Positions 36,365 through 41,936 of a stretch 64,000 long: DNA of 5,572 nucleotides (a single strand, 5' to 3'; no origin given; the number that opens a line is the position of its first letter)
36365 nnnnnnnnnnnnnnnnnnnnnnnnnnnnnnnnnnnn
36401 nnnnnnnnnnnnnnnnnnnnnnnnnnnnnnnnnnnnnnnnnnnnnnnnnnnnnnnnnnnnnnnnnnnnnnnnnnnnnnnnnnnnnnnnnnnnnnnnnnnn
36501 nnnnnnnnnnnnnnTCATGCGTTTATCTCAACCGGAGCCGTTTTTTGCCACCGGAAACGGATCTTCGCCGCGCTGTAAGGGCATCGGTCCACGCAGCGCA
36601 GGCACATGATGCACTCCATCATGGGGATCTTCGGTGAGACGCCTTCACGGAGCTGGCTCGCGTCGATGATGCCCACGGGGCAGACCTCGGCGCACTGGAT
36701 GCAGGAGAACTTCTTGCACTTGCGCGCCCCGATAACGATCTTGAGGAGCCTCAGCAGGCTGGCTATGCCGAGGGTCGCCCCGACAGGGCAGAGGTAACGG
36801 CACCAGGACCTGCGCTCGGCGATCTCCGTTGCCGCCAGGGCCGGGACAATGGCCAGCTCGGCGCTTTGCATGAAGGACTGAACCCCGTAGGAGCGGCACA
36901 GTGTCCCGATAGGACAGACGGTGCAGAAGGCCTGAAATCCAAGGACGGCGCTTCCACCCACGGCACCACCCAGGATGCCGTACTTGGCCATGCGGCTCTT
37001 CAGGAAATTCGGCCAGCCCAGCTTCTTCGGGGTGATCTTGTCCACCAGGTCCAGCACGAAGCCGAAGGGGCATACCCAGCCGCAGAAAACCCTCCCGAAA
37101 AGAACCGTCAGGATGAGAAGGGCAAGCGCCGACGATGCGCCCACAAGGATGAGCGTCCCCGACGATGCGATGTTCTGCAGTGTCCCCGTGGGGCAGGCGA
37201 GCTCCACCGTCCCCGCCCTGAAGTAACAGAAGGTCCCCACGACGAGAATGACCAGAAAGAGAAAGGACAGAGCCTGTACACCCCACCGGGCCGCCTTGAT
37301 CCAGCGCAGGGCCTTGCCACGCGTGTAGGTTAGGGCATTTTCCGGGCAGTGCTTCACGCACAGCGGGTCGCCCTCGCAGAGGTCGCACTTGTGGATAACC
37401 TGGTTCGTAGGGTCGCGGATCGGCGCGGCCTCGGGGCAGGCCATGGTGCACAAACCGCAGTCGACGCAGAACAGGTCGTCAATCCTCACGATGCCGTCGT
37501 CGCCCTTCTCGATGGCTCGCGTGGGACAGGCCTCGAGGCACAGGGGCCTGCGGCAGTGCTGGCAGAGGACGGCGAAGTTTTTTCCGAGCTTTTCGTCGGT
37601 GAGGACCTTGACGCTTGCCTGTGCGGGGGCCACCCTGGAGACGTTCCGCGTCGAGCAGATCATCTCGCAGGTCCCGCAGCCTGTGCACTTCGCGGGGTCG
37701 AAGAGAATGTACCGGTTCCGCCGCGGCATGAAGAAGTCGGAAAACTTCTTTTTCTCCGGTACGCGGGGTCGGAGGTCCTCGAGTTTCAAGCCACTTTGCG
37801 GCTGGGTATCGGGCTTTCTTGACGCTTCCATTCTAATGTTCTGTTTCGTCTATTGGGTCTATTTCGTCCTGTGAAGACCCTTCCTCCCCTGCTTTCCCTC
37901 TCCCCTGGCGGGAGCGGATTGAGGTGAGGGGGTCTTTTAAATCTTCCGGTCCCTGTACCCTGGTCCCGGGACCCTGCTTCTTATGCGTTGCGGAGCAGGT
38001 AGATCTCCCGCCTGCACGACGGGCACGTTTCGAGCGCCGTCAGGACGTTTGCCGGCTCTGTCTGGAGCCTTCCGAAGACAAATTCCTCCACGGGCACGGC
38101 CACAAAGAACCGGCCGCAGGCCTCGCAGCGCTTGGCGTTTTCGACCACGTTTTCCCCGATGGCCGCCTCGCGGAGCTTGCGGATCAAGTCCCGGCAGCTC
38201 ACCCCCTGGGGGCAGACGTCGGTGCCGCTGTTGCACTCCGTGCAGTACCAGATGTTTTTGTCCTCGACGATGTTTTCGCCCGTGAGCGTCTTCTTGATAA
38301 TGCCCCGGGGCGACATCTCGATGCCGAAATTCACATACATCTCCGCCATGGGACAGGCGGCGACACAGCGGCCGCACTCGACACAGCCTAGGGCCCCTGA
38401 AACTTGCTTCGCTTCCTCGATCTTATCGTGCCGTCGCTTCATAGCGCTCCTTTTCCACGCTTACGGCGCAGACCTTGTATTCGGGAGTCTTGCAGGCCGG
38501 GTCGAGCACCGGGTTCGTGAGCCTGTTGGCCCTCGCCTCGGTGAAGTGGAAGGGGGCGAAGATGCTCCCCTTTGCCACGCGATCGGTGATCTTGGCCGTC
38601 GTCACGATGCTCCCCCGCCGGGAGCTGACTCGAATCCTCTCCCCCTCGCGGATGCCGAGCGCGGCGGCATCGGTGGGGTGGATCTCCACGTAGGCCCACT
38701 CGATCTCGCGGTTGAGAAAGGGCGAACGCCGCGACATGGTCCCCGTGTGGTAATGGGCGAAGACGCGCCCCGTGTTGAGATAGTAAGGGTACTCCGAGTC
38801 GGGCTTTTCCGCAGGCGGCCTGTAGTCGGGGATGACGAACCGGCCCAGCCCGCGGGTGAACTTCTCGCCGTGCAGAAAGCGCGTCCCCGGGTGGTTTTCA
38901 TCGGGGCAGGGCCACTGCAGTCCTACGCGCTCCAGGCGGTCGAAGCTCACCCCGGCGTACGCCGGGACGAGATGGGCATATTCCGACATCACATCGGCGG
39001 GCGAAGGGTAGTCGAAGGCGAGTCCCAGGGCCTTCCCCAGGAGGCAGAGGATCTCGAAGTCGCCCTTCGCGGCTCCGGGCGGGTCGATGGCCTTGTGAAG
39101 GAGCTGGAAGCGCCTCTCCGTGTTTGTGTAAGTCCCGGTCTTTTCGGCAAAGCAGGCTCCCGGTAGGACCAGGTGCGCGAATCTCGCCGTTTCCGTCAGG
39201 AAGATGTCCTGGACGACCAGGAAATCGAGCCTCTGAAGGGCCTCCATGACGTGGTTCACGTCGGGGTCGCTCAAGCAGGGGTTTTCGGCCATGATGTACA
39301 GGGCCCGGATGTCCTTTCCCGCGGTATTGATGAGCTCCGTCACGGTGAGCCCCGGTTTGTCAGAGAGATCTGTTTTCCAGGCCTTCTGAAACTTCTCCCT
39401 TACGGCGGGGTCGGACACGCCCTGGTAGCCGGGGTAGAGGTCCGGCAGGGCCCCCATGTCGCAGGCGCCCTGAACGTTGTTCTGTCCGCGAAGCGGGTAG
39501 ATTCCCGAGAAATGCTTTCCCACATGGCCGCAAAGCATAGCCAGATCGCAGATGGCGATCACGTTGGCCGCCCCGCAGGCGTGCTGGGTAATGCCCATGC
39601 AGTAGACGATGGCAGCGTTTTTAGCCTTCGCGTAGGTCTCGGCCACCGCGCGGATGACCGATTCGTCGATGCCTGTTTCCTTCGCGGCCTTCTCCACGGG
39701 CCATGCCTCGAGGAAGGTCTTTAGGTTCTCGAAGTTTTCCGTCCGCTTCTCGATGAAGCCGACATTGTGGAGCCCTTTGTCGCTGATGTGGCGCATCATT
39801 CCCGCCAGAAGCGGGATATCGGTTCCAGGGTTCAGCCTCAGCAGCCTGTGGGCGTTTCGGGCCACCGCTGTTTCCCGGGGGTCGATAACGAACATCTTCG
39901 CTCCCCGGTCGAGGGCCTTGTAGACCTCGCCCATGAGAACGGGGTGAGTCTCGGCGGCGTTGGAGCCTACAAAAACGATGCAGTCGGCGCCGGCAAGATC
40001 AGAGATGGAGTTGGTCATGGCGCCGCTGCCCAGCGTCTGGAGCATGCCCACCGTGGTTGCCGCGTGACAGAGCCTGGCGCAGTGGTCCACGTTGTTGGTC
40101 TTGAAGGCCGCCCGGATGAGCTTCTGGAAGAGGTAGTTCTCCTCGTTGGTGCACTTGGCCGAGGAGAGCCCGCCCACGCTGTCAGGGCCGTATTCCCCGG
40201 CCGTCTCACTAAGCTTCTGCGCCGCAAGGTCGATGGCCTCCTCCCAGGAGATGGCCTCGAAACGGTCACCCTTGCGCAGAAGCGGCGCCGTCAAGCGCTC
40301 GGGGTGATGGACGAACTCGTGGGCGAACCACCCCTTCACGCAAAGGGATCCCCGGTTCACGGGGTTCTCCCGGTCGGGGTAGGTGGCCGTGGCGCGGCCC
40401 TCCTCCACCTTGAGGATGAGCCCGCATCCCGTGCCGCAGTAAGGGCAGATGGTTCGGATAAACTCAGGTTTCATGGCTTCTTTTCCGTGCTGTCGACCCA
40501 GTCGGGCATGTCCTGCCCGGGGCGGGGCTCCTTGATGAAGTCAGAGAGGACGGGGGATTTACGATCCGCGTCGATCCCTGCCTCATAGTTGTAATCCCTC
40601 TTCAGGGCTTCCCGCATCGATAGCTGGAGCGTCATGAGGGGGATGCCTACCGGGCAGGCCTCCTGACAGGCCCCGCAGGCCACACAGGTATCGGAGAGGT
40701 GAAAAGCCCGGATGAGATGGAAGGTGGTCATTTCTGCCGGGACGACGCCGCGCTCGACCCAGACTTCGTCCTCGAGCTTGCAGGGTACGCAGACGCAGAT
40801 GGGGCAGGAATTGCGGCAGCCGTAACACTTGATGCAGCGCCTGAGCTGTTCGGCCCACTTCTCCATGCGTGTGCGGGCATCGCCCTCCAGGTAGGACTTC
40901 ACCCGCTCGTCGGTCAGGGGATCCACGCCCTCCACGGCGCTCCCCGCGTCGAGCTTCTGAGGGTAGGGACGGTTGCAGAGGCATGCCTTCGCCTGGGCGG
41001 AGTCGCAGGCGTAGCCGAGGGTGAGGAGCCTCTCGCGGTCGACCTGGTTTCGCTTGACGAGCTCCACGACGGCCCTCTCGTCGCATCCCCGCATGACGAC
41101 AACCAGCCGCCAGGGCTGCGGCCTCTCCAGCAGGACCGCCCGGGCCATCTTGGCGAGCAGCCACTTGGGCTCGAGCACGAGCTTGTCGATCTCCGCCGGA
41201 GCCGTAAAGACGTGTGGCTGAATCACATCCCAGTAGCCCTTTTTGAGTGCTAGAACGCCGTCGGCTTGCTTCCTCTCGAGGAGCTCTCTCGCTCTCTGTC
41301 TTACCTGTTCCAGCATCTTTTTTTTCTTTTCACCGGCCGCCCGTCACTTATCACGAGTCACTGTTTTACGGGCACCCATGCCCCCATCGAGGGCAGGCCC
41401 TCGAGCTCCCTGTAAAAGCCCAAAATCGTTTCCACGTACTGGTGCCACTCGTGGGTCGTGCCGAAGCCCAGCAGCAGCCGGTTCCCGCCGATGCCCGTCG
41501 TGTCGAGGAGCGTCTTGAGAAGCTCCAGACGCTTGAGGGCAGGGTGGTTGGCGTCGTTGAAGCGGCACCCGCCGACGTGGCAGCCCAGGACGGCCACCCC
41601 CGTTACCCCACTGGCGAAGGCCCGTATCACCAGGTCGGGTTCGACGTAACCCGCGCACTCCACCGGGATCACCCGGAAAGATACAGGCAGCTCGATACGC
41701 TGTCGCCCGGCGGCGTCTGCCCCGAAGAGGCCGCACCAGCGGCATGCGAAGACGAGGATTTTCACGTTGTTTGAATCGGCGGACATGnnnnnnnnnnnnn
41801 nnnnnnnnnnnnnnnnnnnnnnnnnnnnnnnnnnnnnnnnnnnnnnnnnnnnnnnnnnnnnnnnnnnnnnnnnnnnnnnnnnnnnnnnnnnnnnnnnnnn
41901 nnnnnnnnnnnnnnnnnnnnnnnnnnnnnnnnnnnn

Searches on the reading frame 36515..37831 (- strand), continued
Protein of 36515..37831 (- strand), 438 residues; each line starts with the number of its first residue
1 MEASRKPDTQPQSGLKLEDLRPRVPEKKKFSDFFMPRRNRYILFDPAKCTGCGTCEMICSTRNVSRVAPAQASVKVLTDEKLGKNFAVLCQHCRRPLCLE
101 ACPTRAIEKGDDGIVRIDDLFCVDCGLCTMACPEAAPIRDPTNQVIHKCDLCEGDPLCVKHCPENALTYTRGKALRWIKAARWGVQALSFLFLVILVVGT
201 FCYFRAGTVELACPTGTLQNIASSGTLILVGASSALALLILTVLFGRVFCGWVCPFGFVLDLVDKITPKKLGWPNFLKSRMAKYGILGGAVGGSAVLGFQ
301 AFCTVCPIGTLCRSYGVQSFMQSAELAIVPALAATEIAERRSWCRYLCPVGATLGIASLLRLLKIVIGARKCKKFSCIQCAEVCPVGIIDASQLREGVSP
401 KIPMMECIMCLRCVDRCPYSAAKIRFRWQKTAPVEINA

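Call 72: find_encoding_contigs(protein=P0449, flank=10000, max_places=1)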
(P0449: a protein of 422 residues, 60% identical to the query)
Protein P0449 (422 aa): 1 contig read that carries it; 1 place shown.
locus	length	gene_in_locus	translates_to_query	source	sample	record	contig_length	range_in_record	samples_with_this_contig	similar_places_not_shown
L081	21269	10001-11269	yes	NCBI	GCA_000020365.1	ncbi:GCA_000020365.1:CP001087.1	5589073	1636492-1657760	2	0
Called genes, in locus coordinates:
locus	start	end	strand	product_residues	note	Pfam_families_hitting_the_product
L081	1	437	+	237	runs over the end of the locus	PF12838:Fer4_7 (faint), PF13187:Fer4_9 (faint), PF13237:Fer4_10 (faint), PF14697:Fer4_21 (faint), PF12837:Fer4_6 (faint), PF13247:Fer4_11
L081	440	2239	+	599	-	PF02730:AFOR_N, PF01314:AFOR_C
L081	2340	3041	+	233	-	PF13183:Fer4_8 (faint), PF13237:Fer4_10 (weak), PF13187:Fer4_9 (weak), PF14697:Fer4_21, PF12838:Fer4_7, PF13187:Fer4_9 (weak), PF00037:Fer4 (weak), PF12797:Fer4_2 (weak), +5 more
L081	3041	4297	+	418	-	PF00890:FAD_binding_2, PF01134:GIDA (weak), PF01266:DAO (weak), PF12831:FAD_oxidored, PF13450:NAD_binding_8, PF00037:Fer4, PF13187:Fer4_9, PF14697:Fer4_21, +9 more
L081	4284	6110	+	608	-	PF01494:FAD_binding_3, PF07992:Pyr_redox_2, PF12831:FAD_oxidored, PF13450:NAD_binding_8, PF13237:Fer4_10, PF14697:Fer4_21, PF12838:Fer4_7, PF13187:Fer4_9, +11 more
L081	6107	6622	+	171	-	PF02662:FlpD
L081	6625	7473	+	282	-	PF13237:Fer4_10 (faint), PF13183:Fer4_8 (weak), PF12797:Fer4_2 (weak), PF00037:Fer4 (weak)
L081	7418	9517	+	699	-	PF04879:Molybdop_Fe4S4, PF00384:Molybdopterin, PF01568:Molydop_binding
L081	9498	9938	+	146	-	PF13187:Fer4_9 (faint), PF13183:Fer4_8, PF12838:Fer4_7 (weak), PF13484:Fer4_16 (weak)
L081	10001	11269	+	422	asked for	PF12837:Fer4_6 (weak), PF00037:Fer4 (weak), PF12838:Fer4_7 (weak), PF13247:Fer4_11, PF00037:Fer4 (weak), PF12837:Fer4_6 (weak), PF12801:Fer4_5, PF12838:Fer4_7 (weak), +4 more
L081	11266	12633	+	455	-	PF02730:AFOR_N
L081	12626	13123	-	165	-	PF03928:HbpS-like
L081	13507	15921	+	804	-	PF03104:DNA_pol_B_exo1, PF00136:DNA_pol_B, PF03175:DNA_pol_B_2 (faint)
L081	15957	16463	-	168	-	PF02321:OEP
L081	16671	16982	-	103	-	PF00072:Response_reg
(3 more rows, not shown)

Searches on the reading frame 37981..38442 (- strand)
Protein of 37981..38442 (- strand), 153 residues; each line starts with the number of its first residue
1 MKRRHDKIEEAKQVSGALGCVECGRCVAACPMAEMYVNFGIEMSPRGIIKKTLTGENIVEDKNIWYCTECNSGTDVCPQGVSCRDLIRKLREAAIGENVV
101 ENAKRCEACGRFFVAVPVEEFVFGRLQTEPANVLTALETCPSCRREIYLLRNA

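Call 48: search_protein_families(library=pfam, proteins=[window:37981-38442:-], max_evalue=0.00001)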
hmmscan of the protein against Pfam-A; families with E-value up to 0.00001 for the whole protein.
window:37981-38442:- (153 aa): 5 families
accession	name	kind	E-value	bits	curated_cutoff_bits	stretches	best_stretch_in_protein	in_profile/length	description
PF13183.11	Fer4_8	-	9.6e-10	39.3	27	1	18-81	3-68/68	4Fe-4S dicluster domain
PF13187.11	Fer4_9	-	1.2e-07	32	27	1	20-80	2-50/52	4Fe-4S dicluster domain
PF12838.12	Fer4_7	-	4.5e-07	30.7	27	1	20-81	2-52/52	4Fe-4S dicluster domain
PF13534.11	Fer4_17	-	1.6e-06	29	22.2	0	20-81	2-60/61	4Fe-4S dicluster domain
PF13237.11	Fer4_10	-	1.6e-06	28.4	25.5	1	19-78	8-53/53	4Fe-4S dicluster domain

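Call 49: search_protein_families(library=ncbifam, proteins=[window:37981-38442:-], max_evalue=0.001)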
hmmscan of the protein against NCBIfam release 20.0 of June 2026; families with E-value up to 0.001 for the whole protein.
window:37981-38442:- (153 aa): 23 families
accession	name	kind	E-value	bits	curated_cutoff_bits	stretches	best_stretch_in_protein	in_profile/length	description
NF041890.1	hdrC_Methbact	equivalog_domain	3.3e-14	52.9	270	1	13-100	24-107/192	ferredoxin:CoB-CoM heterodisulfide reductase subunit HdrC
TIGR03290.1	CoB_CoM_SS_C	equivalog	4.4e-14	52.7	160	1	20-106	4-87/144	CoB--CoM heterodisulfide reductase subunit C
NF041779.1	hetero_SS_HdrC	equivalog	4.7e-11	42.5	350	1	18-99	31-108/198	ferredoxin:CoB-CoM heterodisulfide reductase subunit HdrC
NF038018.1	qmoC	equivalog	1.7e-08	34.3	300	1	20-100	20-97/360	quinone-interacting membrane-bound oxidoreductase complex subunit QmoC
NF004898.0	PRK06259.1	equivalog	6.1e-08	31.7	385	1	5-98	121-220/488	fumarate reductase (CoM/CoB) subunit TfrB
TIGR00384.1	dhsB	subfamily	6.2e-08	32.4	88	1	6-91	128-222/222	succinate dehydrogenase and fumarate reductase iron-sulfur protein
TIGR00273.1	TIGR00273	equivalog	7.3e-08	31.7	444.8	1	12-102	287-380/432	LutB/LldF family L-lactate oxidation iron-sulfur protein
NF009226.0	PRK12576.1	equivalog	1.4e-07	31.2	344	1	9-132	145-273/317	succinate dehydrogenase/fumarate reductase iron-sulfur subunit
NF004616.0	PRK05950.1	subfamily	2.5e-07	30.1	228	1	4-96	133-235/238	succinate dehydrogenase iron-sulfur subunit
NF008434.0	PRK11274.1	equivalog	4e-07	29.3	333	1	3-102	10-113/409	glycolate oxidase subunit GlcF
NF008369.0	PRK11168.1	equivalog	1e-06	28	278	1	19-97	12-90/401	anaerobic glycerol-3-phosphate dehydrogenase subunit C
NF045670.1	quin_L_LdhH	equivalog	6.3e-06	24.7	800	1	6-100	292-389/706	L-lactate dehydrogenase (quinone) large subunit LdhH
NF005746.0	PRK07570.1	subfamily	3.3e-05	23.3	243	1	10-92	149-239/250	succinate dehydrogenase/fumarate reductase iron-sulfur subunit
NF009227.0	PRK12577.1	equivalog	3.5e-05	22.7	349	0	19-101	153-245/330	succinate dehydrogenase/fumarate reductase iron-sulfur subunit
NF040864.1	HgcB_ferredoxin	equivalog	5.4e-05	22.9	99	1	12-58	38-83/93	mercury methylation ferredoxin HgcB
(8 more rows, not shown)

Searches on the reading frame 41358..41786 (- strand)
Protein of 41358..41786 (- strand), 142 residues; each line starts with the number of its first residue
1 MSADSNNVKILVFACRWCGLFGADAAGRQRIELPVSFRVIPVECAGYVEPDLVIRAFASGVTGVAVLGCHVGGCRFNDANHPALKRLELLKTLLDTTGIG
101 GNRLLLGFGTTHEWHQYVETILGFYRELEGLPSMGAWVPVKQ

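Call 4: search_protein_families(library=pfam, proteins=[window:41358-41786:-], max_evalue=0.01)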
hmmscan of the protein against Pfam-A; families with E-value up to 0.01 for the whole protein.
window:41358-41786:- (142 aa): 1 family
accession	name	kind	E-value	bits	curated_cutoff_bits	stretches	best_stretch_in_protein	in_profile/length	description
PF02662.21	FlpD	-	2.4e-32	112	22.3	1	10-131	1-122/123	Methyl-viologen-reducing hydrogenase, delta subunit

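Call 5: search_protein_families(library=ncbifam, proteins=[window:41358-41786:-], max_evalue=0.001)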
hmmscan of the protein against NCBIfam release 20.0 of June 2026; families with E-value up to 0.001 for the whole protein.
window:41358-41786:- (142 aa): 3 families
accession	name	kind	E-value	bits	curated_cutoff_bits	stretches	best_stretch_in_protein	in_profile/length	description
NF040770.1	hetero_SS_HdrA2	exception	2.2e-29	102.2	1100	1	4-133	644-773/777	CoB-CoM heterodisulfide reductase HdrA2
NF045873.1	F420_non_VhuD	exception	5e-22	78.4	215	1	9-121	3-115/132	F420-non-reducing hydrogenase iron-sulfur subunit VhuD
NF041891.1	hdrA_Methbact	equivalog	0.0001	20.7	1300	1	6-105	642-735/762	ferredoxin:CoB-CoM heterodisulfide reductase subunit HdrA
